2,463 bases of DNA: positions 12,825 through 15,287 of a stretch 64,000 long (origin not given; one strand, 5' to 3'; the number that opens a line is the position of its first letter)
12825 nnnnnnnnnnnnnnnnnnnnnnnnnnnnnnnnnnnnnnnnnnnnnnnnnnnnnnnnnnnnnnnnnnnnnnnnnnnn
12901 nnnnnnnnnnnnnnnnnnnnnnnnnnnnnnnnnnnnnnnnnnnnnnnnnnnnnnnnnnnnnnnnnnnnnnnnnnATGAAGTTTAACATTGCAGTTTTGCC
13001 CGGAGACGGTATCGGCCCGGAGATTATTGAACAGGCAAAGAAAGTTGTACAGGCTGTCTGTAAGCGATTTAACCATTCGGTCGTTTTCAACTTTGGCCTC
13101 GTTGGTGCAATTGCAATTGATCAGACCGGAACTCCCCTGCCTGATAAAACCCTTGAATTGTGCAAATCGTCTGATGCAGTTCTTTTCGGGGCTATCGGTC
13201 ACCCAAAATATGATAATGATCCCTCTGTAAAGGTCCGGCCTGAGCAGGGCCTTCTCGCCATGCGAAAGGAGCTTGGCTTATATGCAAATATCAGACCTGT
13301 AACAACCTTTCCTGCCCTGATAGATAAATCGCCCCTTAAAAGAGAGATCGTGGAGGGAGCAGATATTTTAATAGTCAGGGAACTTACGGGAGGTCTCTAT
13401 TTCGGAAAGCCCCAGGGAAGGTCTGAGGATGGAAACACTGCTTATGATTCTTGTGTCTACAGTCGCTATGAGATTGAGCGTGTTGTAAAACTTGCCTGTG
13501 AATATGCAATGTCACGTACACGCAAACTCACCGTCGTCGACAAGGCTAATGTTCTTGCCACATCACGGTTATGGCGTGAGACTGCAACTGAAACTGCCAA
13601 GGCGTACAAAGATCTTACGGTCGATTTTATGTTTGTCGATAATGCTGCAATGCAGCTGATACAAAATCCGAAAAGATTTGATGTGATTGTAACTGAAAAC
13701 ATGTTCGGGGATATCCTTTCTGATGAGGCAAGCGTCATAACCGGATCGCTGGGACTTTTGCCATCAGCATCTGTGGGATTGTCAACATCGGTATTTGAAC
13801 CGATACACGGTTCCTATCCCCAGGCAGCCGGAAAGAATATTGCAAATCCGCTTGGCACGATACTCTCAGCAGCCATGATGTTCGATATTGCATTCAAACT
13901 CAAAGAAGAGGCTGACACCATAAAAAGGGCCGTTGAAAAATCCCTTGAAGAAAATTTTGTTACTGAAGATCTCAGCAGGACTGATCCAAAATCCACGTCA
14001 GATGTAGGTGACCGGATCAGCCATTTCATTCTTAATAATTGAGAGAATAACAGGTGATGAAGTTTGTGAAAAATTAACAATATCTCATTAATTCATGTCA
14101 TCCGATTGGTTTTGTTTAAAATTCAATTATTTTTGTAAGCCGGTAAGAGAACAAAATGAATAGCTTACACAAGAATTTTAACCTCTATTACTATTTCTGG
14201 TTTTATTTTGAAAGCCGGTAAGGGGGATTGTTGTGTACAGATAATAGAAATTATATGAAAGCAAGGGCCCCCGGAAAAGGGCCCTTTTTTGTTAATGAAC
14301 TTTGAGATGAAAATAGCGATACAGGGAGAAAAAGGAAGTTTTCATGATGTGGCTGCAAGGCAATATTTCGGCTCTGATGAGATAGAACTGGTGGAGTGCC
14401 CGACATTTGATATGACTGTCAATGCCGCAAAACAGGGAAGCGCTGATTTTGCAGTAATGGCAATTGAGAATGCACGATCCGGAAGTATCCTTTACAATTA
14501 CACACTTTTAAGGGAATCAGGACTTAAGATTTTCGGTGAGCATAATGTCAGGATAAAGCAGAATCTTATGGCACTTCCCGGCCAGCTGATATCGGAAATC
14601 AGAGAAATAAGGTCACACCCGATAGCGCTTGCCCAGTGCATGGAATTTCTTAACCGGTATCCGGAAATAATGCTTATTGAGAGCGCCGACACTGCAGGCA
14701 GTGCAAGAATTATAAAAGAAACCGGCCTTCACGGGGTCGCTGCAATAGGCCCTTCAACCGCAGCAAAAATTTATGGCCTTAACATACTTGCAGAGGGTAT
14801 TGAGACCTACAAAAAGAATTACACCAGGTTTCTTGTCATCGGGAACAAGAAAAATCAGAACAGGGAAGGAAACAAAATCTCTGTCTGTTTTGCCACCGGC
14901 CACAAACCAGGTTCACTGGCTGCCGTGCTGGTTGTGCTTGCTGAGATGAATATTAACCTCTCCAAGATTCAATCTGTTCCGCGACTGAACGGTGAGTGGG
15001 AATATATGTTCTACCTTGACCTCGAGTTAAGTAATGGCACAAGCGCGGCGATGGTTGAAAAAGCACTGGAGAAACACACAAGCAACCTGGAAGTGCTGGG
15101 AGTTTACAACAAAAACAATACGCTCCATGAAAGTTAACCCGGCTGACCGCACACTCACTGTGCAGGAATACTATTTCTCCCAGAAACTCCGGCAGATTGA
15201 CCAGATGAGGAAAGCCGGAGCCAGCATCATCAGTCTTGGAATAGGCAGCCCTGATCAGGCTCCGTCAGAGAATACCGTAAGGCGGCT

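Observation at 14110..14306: Mixed Phe/Tyr/Trp leader peptide attenuator in front of pheA-aminotransferase-tyrA-DAHP synthase/chorismate mutase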

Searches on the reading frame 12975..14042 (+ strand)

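Call 4: search_protein_families(library=pfam, proteins=[window:12975-14042:+])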
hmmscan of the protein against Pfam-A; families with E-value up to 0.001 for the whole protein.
window:12975-14042:+ (355 aa): 1 family
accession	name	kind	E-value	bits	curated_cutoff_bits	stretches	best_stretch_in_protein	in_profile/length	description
PF00180.25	Iso_dh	-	5.1e-132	440.8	27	1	4-348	1-348/348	Isocitrate/isopropylmalate dehydrogenase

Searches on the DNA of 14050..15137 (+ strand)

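Call 21: search_rna_families(source=window, start=14050, end=14350, threshold=evalue, max_evalue=10)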
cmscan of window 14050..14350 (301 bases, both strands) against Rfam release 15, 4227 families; matches with E-value up to 10: 9.
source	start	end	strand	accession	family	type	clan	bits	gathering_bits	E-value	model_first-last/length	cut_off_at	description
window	14170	14292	+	RF01859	Phe_leader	Cis-reg; leader;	-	21.5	55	0.21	1-125/125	no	Phenylalanine leader peptide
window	14241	14343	+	RF02434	SpF39_sRNA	Gene; sRNA;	-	21.1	60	2.3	1-109/109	no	Streptococcus sRNA SpF39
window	14152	14182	+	RF01375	CRISPR-DR62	Gene; CRISPR;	-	18.2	45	8.9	1-37/37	no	CRISPR RNA direct repeat element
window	14121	14289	+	RF00082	SraG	Gene; sRNA;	-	15.5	50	2.3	1-177/177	no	SraG RNA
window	14171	14219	+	RF00066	U7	Gene; snRNA;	-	14.8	34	0.73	1-62/62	no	U7 small nuclear RNA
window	14050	14133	+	RF00370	sroD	Gene; sRNA;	-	14.8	50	1.9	1-86/86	no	sroD RNA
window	14069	14109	-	RF00026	U6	Gene; snRNA; splicing;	CL00009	12.9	44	1.2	1-105/105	no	U6 spliceosomal RNA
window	14200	14293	+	RF00506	Thr_leader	Cis-reg; leader;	-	12.8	55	7.2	1-118/118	no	Threonine operon leader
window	14259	14305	-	RF02066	STnc320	Gene; sRNA;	-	12.7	50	9.4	1-55/55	no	Salmonella enterica sRNA STnc320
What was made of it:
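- On Rfam Phe_leader (RF01859): 21.5 bits, E 0.21, in a 301-nt search (call 21).
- Closest known: Escherichia coli pheL-pheA attenuator. Different: There is no detectable homology: 21.5 bits against a gathering score of 55 (call 21).
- Tried and rejected: A focused scan gave only a sub-threshold Phe_leader hit of 21.5 bits against 55 (call 21).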

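Call 51: build_rna_model(alignment_id=A2, structure=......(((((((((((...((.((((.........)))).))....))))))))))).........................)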
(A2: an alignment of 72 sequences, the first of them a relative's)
Model R1 built from alignment A2 (72 sequences, 83 columns); structure: as given.
model positions 74; base pairs 17; branch points 0; effective number of sequences 5.8; information 0.763 bits per position. Calibrated on 0.2 Mb of random sequence (short: E-values are rough).
structure used (alignment columns):
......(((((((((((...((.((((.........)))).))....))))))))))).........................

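Call 52: build_rna_model(alignment_id=A2, structure=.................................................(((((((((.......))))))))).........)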
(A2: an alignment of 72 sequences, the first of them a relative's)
Model R2 built from alignment A2 (72 sequences, 83 columns); structure: as given.
model positions 74; base pairs 9; branch points 0; effective number of sequences 4.38; information 0.763 bits per position. Calibrated on 0.2 Mb of random sequence (short: E-values are rough).
structure used (alignment columns):
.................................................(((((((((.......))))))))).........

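Call 53: search_with_rna_model(model_id=R1, sources=[window, L001, L002, L003, L004, L005, L006, L007, L008, L009, L010, L011, L012, L013, L014, L015, L016, L017, L018, L019, L020, L021, L022, L023, L024, L025, L026, L027, L028, L029, L030, L031, L032, L033, L034, L035, L036, L037, L038, L039, L040, L041, L042, L043, L044, L045, L046, L047, L048, L049, L050, L051, L052, L053, L054, L055, L056, L057, L058, L059, L060, L061, L062, L063, L064, L065, L066, L067, L068, L069, L070, L071, L072, L073, L074, L075, L076, L077, L078, L079, L080], make_alignment=true, max_evalue=0.01)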
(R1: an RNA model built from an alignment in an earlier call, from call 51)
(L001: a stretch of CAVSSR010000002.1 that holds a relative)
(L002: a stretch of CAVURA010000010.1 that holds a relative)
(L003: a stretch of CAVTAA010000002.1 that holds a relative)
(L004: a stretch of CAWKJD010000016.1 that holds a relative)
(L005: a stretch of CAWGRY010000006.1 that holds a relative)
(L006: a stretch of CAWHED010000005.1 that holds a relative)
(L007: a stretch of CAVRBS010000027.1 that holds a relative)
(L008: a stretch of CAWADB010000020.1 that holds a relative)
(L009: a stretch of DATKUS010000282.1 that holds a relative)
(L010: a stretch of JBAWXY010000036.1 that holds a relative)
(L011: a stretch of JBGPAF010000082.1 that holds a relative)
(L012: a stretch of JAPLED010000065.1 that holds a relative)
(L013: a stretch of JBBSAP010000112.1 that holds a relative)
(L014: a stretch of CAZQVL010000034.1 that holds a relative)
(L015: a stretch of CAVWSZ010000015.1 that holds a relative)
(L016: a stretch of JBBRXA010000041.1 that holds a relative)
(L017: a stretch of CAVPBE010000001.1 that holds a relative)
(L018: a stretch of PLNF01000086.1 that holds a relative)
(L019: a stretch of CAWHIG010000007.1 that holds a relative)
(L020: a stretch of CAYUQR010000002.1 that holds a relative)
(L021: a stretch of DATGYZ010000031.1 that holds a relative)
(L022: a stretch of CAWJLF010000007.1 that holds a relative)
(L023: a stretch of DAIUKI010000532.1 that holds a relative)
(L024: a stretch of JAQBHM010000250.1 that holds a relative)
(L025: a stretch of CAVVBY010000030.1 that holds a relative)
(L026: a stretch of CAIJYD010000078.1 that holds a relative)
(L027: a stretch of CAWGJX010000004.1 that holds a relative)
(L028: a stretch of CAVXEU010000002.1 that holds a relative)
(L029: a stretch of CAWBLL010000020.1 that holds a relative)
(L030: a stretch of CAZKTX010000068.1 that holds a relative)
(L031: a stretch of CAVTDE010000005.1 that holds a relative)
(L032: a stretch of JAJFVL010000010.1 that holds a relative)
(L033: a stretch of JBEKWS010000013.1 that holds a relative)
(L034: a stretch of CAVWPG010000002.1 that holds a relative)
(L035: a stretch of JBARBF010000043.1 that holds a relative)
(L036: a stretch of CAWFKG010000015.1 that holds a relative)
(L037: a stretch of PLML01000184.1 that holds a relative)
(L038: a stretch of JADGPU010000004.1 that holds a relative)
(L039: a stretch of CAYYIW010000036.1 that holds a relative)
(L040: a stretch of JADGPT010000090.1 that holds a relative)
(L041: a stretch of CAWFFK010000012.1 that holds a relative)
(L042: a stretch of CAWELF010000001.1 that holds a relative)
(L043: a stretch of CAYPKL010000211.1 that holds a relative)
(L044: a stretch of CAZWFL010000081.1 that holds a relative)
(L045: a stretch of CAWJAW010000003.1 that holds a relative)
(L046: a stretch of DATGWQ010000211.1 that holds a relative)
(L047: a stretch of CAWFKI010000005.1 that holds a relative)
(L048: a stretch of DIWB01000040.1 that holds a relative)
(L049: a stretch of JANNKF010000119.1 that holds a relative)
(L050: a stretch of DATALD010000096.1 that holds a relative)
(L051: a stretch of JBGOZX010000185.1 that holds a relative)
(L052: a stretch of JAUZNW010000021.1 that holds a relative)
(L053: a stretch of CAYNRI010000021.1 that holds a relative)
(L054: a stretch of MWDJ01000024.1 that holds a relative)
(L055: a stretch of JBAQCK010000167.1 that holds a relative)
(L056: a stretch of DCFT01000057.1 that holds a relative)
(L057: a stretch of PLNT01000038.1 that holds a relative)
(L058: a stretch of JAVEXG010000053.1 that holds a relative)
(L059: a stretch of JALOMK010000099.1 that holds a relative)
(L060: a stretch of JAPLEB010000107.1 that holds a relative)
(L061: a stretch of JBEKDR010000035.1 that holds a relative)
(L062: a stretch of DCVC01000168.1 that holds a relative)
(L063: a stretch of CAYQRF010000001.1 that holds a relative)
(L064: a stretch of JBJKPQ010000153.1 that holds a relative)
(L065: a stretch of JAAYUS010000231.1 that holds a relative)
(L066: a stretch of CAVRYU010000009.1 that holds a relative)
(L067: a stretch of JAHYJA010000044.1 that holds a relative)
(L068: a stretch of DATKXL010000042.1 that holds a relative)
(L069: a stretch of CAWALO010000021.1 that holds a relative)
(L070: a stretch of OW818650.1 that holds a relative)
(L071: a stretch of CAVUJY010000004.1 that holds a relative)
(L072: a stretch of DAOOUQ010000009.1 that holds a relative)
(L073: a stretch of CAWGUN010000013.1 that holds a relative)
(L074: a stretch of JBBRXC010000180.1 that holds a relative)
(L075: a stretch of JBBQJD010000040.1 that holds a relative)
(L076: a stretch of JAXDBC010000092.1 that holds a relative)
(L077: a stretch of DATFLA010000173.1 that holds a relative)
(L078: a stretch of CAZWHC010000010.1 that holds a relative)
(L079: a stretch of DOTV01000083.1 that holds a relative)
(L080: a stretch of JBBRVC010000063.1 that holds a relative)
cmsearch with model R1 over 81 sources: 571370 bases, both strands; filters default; matches with E-value up to 0.01: 78.
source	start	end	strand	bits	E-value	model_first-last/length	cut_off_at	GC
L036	2912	2986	+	93.8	9.2e-25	1-74/74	no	0.32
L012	2911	2985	+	92.5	2.3e-24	1-74/74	no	0.33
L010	2911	2985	+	92.3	2.5e-24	1-74/74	no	0.35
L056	2912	2985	+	91.1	6.1e-24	1-74/74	no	0.36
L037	2910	2984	+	89.4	2e-23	1-74/74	no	0.39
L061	2910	2984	+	89.3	2.1e-23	1-74/74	no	0.39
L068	794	867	+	88.8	3e-23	1-74/74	no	0.32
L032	2910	2985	+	88.7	3.3e-23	1-74/74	no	0.34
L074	263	337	+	88.6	3.5e-23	1-74/74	no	0.31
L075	2911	2985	+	88.6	3.5e-23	1-74/74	no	0.31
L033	2912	2986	+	87.6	6.8e-23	1-74/74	no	0.32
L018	2910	2984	+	87.5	7.4e-23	1-74/74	no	0.37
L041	2912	2986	+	87.4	7.7e-23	1-74/74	no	0.37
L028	2912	2985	+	87.1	9.6e-23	1-74/74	no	0.28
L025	2911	2985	+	87.1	1e-22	1-74/74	no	0.35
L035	2911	2985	+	87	1.1e-22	1-74/74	no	0.35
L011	2912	2986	+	86.5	1.5e-22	1-74/74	no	0.32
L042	2911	2986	+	86.5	1.5e-22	1-74/74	no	0.3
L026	2910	2985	+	86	2.2e-22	1-74/74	no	0.34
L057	2912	2985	+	85.9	2.3e-22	1-74/74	no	0.34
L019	2911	2985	+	85.9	2.3e-22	1-74/74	no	0.35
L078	2913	2986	+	85.6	2.9e-22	1-74/74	no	0.38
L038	2910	2984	+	85.3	3.4e-22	1-74/74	no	0.37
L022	2909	2986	+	85.1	3.9e-22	1-74/74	no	0.36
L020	2912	2986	+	85.1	3.9e-22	1-74/74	no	0.36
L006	2914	2988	+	84.4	6.4e-22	1-74/74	no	0.39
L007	2914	2988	+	84.4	6.4e-22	1-74/74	no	0.39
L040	2912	2985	+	84.4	6.5e-22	1-74/74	no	0.38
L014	2909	2983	+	84.2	7.7e-22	1-74/74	no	0.32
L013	2913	2985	+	83.8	1e-21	1-74/74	no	0.33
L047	2912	2986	+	83.8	1e-21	1-74/74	no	0.33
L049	63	136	+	83.7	1.1e-21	1-74/74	no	0.35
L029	2914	2987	+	83.5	1.2e-21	1-74/74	no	0.35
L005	2914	2988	+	83.2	1.5e-21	1-74/74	no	0.39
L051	428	501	+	83.2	1.5e-21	1-74/74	no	0.31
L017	2914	2986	+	82.9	1.9e-21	1-74/74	no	0.34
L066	2913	2985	+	82.9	1.9e-21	1-74/74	no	0.34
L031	2910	2984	+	82.3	2.8e-21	1-74/74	no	0.36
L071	2913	2986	+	82.2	3.1e-21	1-74/74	no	0.35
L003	2912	2987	+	82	3.6e-21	1-74/74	no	0.41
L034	2913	2987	+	81.9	3.7e-21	1-74/74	no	0.36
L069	2912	2986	+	79.5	2e-20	1-74/74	no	0.35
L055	2792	2864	+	78.8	3.3e-20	1-74/74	no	0.4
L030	2915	2987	+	78.8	3.3e-20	1-74/74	no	0.4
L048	2914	2986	+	78.8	3.4e-20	1-74/74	no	0.4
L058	2914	2986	+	78.8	3.4e-20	1-74/74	no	0.4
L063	2914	2986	+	78.8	3.4e-20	1-74/74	no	0.4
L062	2558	2634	+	77.4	8.6e-20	1-74/74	no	0.3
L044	2912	2987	+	76.9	1.2e-19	1-74/74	no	0.41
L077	1069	1142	+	76.3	1.9e-19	1-74/74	no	0.32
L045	2915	2987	+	76.1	2.2e-19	1-74/74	no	0.4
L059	737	811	+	75.2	4.2e-19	1-74/74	no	0.41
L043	2911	2984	+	75.1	4.5e-19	1-74/74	no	0.39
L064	2912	2985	+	75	4.7e-19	1-74/74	no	0.31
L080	2911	2985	+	74.4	7.2e-19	1-74/74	no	0.31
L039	2914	2987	+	74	9.9e-19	1-74/74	no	0.35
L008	2888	2963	+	73.8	1.1e-18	1-74/74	no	0.42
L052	2910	2984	+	73.5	1.4e-18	1-74/74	no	0.4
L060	945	1019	+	73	2e-18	1-74/74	no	0.29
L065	176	249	+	72.5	2.7e-18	1-74/74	no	0.41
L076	2911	2984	+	72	4e-18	1-74/74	no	0.43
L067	2917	2986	+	71.9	4.2e-18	1-74/74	no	0.36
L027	2913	2985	+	70.9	8.4e-18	1-74/74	no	0.33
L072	2914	2987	+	70.8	9.3e-18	1-74/74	no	0.41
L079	1787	1859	+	70.6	1.1e-17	1-74/74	no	0.38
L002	2913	2988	+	70.1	1.5e-17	1-74/74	no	0.42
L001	2913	2988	+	70.1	1.5e-17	1-74/74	no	0.43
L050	2911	2987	+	66.2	2.3e-16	1-74/74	no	0.3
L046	2914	2986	+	64.5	7.5e-16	1-74/74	no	0.36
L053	2918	2989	+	62.9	2.3e-15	1-74/74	no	0.32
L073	2918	2989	+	62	4.4e-15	1-74/74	no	0.33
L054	2917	2988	+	57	1.4e-13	1-74/74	no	0.36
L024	2919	2991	+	56.9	1.6e-13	1-74/74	no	0.37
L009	2919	2991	+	52.8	2.9e-12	1-74/74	no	0.4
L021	2911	2988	+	48.1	7.3e-11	1-74/74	no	0.41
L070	2916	2988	+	47.9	8.5e-11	1-74/74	no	0.37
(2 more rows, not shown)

Alignment A3: 78 matches aligned to the model, 94 columns, each read 5' to 3' on its own strand. Consensus structure (alignment columns), stored with it:
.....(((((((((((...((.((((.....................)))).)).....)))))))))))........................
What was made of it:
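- A covariance model of the downstream RNA hits once per locus, in 76 of 80 loci plus the window, always at this position (call 53).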

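Call 55: search_with_rna_model(model_id=R2, sources=[window, L001, L002, L003, L005, L006, L007, L008, L009, L010, L011, L012, L013, L014, L017, L018, L019, L020, L021, L022, L024, L025, L026, L027, L028, L029, L030, L031, L032, L033, L034, L035, L036, L037, L038, L039, L040, L041, L042, L043, L044, L045, L046, L047, L048, L049, L050, L051, L052, L053, L054, L055, L056, L057, L058, L059, L060, L061, L062, L063, L064, L065, L066, L067, L068, L069, L070, L071, L072, L073, L074, L075, L076, L077, L078, L079, L080], make_alignment=true, max_evalue=0.0001)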
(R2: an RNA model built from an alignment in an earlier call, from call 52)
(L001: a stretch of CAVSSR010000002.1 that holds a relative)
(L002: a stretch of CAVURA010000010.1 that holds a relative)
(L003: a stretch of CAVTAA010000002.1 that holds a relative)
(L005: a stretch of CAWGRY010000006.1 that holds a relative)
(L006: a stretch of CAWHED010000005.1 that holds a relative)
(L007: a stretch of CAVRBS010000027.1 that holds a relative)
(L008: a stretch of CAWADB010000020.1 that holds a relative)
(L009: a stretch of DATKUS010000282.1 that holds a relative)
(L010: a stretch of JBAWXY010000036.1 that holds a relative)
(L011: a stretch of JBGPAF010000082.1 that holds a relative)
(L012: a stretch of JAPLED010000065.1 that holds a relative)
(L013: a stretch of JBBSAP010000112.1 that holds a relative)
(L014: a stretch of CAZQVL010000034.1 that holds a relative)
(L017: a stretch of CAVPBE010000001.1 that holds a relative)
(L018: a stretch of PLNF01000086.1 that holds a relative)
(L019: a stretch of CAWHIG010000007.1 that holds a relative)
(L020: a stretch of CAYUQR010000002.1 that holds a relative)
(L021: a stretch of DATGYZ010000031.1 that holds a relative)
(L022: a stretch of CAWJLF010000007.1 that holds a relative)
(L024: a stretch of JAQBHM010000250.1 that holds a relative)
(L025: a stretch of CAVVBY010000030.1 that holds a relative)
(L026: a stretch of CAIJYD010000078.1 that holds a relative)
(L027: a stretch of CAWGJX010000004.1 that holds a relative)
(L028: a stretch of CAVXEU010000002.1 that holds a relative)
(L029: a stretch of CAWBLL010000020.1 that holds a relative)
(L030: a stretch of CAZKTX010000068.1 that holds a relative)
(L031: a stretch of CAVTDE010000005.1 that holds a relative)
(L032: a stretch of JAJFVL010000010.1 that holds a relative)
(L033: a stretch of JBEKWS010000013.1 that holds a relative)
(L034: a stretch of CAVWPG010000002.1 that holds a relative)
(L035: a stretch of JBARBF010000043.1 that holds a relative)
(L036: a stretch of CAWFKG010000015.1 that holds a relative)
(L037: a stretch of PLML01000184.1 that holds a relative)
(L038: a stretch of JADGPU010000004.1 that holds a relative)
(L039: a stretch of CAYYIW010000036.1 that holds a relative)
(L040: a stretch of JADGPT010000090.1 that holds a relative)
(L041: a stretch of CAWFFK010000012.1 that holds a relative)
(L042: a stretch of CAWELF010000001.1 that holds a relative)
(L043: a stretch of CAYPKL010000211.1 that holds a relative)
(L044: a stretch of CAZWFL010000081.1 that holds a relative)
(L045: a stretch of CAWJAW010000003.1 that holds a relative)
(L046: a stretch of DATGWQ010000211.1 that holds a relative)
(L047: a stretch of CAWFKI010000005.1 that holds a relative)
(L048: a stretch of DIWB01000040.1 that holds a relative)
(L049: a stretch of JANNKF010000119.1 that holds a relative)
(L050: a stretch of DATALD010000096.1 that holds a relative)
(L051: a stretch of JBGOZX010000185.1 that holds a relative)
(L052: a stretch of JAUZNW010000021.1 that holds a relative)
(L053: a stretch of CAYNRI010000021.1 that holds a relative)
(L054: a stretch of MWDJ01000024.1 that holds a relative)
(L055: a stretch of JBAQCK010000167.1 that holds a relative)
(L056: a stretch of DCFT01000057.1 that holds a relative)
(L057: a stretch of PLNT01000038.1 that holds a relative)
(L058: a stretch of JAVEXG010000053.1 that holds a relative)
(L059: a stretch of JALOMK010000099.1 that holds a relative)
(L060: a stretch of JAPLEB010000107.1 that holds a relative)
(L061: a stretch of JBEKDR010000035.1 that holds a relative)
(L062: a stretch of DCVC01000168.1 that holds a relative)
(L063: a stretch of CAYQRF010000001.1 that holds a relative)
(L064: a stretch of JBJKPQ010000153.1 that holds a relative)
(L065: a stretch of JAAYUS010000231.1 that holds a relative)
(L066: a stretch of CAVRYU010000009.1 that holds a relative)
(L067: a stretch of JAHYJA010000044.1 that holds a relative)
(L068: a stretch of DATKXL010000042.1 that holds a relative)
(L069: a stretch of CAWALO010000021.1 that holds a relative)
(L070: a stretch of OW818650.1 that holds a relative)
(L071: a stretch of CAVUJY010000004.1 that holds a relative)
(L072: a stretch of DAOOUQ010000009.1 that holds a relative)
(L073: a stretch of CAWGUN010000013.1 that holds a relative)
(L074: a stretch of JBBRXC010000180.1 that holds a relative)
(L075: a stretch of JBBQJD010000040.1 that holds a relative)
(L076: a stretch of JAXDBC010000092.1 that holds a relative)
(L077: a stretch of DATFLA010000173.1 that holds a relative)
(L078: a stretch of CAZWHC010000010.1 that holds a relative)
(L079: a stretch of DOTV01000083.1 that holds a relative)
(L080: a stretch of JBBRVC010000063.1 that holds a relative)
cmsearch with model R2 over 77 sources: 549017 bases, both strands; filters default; matches with E-value up to 0.0001: 77.
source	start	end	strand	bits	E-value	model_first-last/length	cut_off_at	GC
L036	2912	2986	+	96.1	9.1e-17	1-74/74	no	0.32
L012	2911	2985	+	95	1.6e-16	1-74/74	no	0.33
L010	2911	2985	+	94.8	1.7e-16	1-74/74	no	0.35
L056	2912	2985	+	93.8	2.7e-16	1-74/74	no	0.36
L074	263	337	+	92.2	5.7e-16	1-74/74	no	0.31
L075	2911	2985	+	92.2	5.7e-16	1-74/74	no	0.31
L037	2910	2984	+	91.8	7.1e-16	1-74/74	no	0.39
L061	2910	2984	+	91.7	7.1e-16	1-74/74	no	0.39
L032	2910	2985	+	91.4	8.4e-16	1-74/74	no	0.34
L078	2913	2986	+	90.8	1.1e-15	1-74/74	no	0.38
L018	2910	2984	+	90.1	1.5e-15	1-74/74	no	0.37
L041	2912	2986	+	90.1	1.5e-15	1-74/74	no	0.37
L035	2911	2985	+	89.8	1.8e-15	1-74/74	no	0.35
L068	794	867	+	89.7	1.8e-15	1-74/74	no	0.32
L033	2912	2986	+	89.6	1.9e-15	1-74/74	no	0.32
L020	2912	2986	+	89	2.6e-15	1-74/74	no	0.36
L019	2911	2985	+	88.8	2.8e-15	1-74/74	no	0.35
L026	2910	2985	+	88.8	2.8e-15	1-74/74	no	0.34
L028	2912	2986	+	88.7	2.9e-15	1-74/74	no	0.28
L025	2911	2986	+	88.4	3.5e-15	1-74/74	no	0.34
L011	2912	2987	+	88.2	3.7e-15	1-74/74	no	0.32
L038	2910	2984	+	88.1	3.9e-15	1-74/74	no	0.37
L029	2914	2987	+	87.8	4.5e-15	1-74/74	no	0.35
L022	2909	2986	+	87.7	4.8e-15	1-74/74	no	0.36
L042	2911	2986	+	87.5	5.1e-15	1-74/74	no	0.3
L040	2912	2985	+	87.5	5.2e-15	1-74/74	no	0.38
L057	2912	2985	+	87.4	5.4e-15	1-74/74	no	0.34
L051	428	502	+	86.7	7.5e-15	1-74/74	no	0.31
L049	63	136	+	86.4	8.8e-15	1-74/74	no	0.35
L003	2912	2988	+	86.3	8.9e-15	1-74/74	no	0.4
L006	2914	2988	+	86.2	9.5e-15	1-74/74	no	0.39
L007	2914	2988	+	86.2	9.5e-15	1-74/74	no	0.39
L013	2913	2985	+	86.2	9.7e-15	1-74/74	no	0.33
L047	2912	2986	+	85.9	1.1e-14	1-74/74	no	0.33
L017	2914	2986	+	85.3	1.4e-14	1-74/74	no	0.34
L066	2913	2985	+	85.3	1.4e-14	1-74/74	no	0.34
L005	2914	2988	+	85.1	1.6e-14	1-74/74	no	0.39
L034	2913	2987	+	84.7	2e-14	1-74/74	no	0.36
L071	2913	2986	+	84.6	2e-14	1-74/74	no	0.35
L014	2909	2983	+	84.2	2.4e-14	1-74/74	no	0.32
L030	2915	2987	+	84.2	2.4e-14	1-74/74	no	0.4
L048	2914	2986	+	84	2.6e-14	1-74/74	no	0.4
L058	2914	2986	+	84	2.6e-14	1-74/74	no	0.4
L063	2914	2986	+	84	2.6e-14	1-74/74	no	0.4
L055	2792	2864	+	84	2.6e-14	1-74/74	no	0.4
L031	2910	2984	+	83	4.1e-14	1-74/74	no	0.36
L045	2915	2987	+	82.6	5.2e-14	1-74/74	no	0.4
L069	2912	2986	+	82.5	5.4e-14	1-74/74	no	0.35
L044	2912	2987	+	80.9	1.1e-13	1-74/74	no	0.41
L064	2912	2985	+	80.1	1.7e-13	1-74/74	no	0.31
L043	2911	2985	+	80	1.7e-13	1-74/74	no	0.39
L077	1069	1142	+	79.9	1.8e-13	1-74/74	no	0.32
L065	176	249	+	79.1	2.6e-13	1-74/74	no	0.41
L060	945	1018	+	79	2.7e-13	1-74/74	no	0.3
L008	2888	2963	+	78.6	3.4e-13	1-74/74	no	0.42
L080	2911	2985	+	78.5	3.4e-13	1-74/74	no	0.31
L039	2914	2987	+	77.6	5.2e-13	1-74/74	no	0.35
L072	2914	2987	+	77.5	5.6e-13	1-74/74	no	0.41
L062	2558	2634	+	76.5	9e-13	1-74/74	no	0.3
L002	2913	2988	+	75.2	1.6e-12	1-74/74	no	0.42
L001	2913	2988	+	75.2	1.7e-12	1-74/74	no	0.43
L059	737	811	+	74.5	2.3e-12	1-74/74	no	0.41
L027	2913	2985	+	74.3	2.5e-12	1-74/74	no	0.33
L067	2917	2986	+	73.2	4.2e-12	1-74/74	no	0.36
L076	2911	2984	+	72.7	5.2e-12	1-74/74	no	0.43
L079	1787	1859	+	71.5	9e-12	1-74/74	no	0.38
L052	2910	2985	+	69.8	2e-11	1-74/74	no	0.39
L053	2918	2989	+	69.6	2.3e-11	1-74/74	no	0.32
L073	2918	2989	+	68.6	3.5e-11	1-74/74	no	0.33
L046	2914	2986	+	67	7.5e-11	1-74/74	no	0.36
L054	2917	2988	+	63.6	3.7e-10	1-74/74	no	0.36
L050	2911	2987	+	63.1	4.6e-10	1-74/74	no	0.3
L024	2919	2991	+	60.7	1.4e-09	1-74/74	no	0.37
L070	2916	2988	+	54.4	2.8e-08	1-74/74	no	0.37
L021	2911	2990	+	54.2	3e-08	1-74/74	no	0.4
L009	2919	2991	+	53.2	4.7e-08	1-74/74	no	0.4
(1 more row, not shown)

Alignment A4: 77 matches aligned to the model, 84 columns, each read 5' to 3' on its own strand. Consensus structure (alignment columns), stored with it:
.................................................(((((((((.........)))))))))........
